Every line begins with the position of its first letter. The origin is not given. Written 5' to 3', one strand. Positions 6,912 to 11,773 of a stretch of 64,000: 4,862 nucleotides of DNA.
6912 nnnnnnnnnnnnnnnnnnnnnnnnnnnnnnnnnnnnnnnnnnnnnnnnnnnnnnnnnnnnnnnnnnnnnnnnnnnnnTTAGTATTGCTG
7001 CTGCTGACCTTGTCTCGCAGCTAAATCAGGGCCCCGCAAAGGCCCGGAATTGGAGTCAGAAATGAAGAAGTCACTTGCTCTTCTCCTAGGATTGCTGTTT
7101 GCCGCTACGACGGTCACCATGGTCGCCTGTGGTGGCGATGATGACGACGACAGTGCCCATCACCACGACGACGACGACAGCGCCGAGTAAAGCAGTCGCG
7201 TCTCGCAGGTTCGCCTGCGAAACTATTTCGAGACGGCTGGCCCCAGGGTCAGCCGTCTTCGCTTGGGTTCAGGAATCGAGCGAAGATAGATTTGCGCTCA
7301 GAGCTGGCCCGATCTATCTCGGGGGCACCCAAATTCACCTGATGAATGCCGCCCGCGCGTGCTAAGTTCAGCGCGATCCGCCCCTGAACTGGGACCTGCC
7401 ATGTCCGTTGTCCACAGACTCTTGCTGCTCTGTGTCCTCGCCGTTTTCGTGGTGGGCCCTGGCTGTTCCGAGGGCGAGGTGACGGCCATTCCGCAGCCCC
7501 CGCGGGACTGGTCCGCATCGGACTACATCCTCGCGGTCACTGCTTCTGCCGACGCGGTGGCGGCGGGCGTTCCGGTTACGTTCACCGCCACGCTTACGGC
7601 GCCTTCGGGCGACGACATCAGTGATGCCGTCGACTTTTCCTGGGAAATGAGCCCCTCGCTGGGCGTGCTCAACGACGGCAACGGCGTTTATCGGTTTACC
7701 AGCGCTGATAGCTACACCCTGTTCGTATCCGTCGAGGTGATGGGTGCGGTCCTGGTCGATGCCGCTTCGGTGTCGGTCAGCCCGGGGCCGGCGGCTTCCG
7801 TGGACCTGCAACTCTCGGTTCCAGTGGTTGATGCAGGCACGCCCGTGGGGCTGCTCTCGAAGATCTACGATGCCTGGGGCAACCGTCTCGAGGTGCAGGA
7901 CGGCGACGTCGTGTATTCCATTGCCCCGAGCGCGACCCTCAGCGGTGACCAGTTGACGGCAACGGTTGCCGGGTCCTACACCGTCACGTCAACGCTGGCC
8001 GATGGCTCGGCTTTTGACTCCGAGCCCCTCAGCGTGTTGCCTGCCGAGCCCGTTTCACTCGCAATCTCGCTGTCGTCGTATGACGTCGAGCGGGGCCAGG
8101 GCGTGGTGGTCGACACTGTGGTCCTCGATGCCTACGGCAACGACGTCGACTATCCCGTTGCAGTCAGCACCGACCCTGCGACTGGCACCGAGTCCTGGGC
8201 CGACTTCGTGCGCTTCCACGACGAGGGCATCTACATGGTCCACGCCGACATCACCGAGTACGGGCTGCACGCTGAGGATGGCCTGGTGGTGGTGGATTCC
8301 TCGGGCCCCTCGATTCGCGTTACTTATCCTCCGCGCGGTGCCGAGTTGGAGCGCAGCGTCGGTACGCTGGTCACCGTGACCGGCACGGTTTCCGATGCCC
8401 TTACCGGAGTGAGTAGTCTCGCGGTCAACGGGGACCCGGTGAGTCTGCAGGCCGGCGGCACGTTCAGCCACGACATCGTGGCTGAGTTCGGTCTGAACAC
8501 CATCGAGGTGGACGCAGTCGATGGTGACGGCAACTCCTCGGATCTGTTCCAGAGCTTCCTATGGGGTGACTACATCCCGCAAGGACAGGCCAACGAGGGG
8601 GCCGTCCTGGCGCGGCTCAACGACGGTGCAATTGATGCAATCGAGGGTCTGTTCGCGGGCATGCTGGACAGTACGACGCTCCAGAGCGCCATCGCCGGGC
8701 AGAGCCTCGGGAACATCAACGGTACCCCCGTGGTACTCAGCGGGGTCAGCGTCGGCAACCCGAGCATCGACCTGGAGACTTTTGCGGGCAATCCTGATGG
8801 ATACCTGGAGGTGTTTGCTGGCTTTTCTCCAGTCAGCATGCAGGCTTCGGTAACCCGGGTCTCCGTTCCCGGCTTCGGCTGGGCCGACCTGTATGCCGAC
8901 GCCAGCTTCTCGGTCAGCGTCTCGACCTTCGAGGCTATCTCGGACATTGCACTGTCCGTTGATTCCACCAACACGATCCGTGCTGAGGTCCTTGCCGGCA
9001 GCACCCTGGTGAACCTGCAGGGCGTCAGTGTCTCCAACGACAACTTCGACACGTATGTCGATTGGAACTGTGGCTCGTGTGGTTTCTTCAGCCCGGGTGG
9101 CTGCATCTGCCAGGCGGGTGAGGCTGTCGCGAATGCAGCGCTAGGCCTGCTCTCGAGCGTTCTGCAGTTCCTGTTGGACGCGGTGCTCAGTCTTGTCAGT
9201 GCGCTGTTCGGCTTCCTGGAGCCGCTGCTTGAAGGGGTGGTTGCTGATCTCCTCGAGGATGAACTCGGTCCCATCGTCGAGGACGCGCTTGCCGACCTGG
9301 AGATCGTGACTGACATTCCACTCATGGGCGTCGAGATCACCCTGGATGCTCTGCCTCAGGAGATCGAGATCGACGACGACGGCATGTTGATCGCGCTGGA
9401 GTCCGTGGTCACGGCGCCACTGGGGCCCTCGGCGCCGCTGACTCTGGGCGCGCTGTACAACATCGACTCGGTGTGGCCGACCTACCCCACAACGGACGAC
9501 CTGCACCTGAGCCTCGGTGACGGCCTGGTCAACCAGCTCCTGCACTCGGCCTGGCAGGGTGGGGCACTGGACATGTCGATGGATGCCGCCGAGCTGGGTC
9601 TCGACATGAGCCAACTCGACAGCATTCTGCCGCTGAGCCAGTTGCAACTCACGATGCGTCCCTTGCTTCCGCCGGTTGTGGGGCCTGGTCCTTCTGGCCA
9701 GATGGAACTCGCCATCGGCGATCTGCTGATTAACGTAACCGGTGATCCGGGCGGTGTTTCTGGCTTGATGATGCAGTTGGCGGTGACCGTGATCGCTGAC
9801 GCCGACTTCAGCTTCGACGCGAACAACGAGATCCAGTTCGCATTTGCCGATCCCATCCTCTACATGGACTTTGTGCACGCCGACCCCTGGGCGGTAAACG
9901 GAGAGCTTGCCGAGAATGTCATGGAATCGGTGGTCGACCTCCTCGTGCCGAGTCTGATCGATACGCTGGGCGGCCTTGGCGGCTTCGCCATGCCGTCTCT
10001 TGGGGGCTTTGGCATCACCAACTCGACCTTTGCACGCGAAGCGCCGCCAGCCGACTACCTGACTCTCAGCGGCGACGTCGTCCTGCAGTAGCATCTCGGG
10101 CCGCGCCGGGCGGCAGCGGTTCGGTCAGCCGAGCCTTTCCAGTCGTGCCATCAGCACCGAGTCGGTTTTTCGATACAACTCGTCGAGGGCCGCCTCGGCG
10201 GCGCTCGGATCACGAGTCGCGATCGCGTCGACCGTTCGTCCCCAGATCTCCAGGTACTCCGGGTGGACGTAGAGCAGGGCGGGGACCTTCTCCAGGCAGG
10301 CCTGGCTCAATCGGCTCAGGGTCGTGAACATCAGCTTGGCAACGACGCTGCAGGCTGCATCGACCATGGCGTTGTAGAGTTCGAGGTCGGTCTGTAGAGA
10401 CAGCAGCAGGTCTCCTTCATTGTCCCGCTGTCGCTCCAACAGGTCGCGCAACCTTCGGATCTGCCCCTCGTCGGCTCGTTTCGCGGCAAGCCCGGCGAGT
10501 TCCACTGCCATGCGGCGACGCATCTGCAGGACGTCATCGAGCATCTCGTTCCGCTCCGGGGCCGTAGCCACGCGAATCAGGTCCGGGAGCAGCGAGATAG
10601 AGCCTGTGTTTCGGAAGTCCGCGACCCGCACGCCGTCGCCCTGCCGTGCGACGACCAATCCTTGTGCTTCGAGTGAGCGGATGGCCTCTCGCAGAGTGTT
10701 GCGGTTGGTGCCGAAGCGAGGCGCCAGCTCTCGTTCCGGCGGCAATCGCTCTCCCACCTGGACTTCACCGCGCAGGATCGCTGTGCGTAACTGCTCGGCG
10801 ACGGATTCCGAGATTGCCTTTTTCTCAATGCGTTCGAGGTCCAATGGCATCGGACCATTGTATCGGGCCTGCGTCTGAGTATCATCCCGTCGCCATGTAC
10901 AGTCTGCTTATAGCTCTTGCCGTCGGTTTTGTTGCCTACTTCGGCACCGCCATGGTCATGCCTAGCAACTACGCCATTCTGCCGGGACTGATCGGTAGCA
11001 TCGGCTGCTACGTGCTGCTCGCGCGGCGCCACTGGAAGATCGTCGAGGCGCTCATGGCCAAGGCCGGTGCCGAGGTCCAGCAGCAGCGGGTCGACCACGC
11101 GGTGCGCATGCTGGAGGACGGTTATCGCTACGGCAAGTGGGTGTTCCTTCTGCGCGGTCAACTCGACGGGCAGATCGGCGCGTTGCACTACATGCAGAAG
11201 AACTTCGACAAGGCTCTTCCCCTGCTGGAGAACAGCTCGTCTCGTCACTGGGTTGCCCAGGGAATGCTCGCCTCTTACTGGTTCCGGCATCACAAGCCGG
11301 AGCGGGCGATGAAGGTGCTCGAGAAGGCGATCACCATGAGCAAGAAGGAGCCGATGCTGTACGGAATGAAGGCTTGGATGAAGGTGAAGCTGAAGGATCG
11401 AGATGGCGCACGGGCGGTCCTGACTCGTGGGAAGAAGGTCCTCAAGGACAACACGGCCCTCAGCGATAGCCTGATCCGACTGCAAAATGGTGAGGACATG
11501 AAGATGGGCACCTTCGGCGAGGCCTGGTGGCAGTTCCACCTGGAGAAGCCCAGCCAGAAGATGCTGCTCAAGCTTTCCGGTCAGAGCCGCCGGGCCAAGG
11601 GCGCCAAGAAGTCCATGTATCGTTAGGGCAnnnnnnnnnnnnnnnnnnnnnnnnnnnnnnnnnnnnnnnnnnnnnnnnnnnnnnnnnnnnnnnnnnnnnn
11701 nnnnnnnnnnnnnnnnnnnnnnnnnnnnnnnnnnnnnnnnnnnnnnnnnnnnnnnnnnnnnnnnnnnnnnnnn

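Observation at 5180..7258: Inverted paralogous mini-lipoprotein genes (40/42 aa, poly-Asp +/- His3) bracketing a secreted HExxH metallopeptidase gene, with conserved 3' UUCG-hairpin + terminator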

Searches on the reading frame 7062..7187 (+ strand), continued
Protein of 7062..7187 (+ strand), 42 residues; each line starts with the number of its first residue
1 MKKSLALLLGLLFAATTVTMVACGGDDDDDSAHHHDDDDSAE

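Call 66: find_encoding_contigs(protein=P0213, flank=5000, max_places=2)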
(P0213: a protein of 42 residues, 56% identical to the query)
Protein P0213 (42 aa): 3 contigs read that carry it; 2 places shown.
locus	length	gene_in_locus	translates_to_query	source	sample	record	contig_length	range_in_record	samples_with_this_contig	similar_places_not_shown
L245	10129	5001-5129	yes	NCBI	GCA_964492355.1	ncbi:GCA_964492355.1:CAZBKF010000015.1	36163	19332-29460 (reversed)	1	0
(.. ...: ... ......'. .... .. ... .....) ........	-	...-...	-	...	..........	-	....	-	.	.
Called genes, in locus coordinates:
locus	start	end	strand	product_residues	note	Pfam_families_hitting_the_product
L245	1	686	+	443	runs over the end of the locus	PF13375:RnfC_N, PF01512:Complex1_51K, PF10531:SLBB, PF12838:Fer4_7, PF13183:Fer4_8, PF13187:Fer4_9, PF13237:Fer4_10, PF13534:Fer4_17, +2 more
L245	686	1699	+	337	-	PF03116:NQR2_RnfD_RnfE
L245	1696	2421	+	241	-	PF04205:FMN_bind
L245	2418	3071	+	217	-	PF02508:Rnf-Nqr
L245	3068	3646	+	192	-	PF02508:Rnf-Nqr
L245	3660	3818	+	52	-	-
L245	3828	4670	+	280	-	PF00970:FAD_binding_6 (weak), PF00175:NAD_binding_1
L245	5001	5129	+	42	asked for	-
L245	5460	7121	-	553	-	-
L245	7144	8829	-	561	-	PF01432:Peptidase_M3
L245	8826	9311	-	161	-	PF02810:SEC-C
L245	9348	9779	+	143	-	PF00583:Acetyltransf_1, PF13673:Acetyltransf_10, PF13508:Acetyltransf_7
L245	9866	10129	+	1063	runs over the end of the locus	PF13809:Tubulin_2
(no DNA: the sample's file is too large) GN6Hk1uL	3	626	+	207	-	?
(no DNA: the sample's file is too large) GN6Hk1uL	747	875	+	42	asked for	-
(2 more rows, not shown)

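Call 77: search_protein_families(library=phrogs, proteins=[window:7062-7187:+, L176:4273-4767:+, L176:4770-4994:+, L176:5190-5342:+], max_evalue=0.01)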
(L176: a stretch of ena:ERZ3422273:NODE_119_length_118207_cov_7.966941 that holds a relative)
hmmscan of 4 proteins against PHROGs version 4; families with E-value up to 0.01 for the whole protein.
seq(42 aa): 1 family
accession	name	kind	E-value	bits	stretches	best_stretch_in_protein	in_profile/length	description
phrog_11062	-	unknown function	0.0039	17.9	1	1-37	1-36/267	-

L176:4273-4767:+ (165 aa): 0 families

L176:4770-4994:+ (75 aa): 0 families

L176:5190-5342:+ (51 aa): 0 families

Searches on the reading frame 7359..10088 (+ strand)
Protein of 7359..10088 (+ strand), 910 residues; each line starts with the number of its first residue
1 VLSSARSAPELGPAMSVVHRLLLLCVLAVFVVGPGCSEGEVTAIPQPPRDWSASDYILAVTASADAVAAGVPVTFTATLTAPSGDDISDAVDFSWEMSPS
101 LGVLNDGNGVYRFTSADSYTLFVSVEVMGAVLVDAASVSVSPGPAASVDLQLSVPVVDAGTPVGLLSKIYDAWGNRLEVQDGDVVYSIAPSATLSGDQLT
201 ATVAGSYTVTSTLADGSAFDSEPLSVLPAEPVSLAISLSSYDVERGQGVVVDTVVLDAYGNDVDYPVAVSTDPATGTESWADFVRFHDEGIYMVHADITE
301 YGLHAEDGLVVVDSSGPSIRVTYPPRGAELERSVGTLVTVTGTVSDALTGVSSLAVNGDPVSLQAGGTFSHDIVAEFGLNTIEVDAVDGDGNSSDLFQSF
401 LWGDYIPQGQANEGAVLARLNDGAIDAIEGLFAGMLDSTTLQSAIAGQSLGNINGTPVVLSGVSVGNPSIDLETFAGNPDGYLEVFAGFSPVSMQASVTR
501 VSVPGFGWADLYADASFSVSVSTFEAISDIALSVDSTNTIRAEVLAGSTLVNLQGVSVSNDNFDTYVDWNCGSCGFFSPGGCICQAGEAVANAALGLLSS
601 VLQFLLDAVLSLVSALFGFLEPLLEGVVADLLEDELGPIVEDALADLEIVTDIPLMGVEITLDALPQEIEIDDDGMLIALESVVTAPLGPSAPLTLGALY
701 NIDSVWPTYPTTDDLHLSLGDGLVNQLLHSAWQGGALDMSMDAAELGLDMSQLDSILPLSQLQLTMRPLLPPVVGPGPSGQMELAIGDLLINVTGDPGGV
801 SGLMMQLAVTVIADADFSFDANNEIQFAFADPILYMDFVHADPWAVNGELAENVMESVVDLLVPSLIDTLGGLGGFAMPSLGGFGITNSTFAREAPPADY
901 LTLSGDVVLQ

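Call 4: search_protein_families(library=pfam, proteins=[window:7359-10088:+], max_evalue=0.1)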
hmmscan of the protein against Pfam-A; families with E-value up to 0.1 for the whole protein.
window:7359-10088:+ (910 aa): 4 families
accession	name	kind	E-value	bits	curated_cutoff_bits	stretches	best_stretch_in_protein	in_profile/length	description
PF09136.16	Glucodextran_B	-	2.6e-12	46.9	27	1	317-395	1-74/83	Glucodextranase, domain B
PF00801.26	PKD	-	0.0034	17.8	23.5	1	58-125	2-65/80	PKD domain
PF17957.7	Big_7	-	0.0068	17.5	24.1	1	317-375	1-58/70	Bacterial Ig domain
PF16640.11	Big_3_5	-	0.044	14.8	35.5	1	60-121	1-65/88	Bacterial Ig-like domain (group 3)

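Call 5: search_protein_families(library=ncbifam, proteins=[window:7359-10088:+], max_evalue=0.1)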
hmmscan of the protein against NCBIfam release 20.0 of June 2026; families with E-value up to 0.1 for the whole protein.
window:7359-10088:+ (910 aa): 1 family
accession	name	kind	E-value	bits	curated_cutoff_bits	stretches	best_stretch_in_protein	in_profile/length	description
NF041161.1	blaHMB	exception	0.022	14.1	500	0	91-154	14-77/238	HMB family subclass B1 metallo-beta-lactamase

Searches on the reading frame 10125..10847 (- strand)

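Call 55: search_protein_families(library=pfam, proteins=[window:10125-10847:-], max_evalue=0.0001)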
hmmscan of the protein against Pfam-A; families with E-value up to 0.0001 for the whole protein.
window:10125-10847:- (240 aa): 2 families
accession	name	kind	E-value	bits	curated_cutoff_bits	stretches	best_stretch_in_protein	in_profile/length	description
PF00392.27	GntR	-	2e-21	75.9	27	1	13-75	2-64/64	Bacterial regulatory proteins, gntR family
PF07729.17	FCD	-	6.8e-13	49.6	24.3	1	105-225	1-123/125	FCD domain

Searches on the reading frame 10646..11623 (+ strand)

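Call 55: search_protein_families(library=pfam, proteins=[window:10646-11623:+], max_evalue=0.0001)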
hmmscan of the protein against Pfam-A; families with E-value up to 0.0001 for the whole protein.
window:10646-11623:+ (326 aa): 2 families
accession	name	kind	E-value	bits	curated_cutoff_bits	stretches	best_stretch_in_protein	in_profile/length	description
PF13428.12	TPR_14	-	2.6e-06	28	23.5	0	134-161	2-29/44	Tetratricopeptide repeat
PF14559.12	TPR_19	-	4.4e-05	24.2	25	0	216-271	5-60/68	Tetratricopeptide repeat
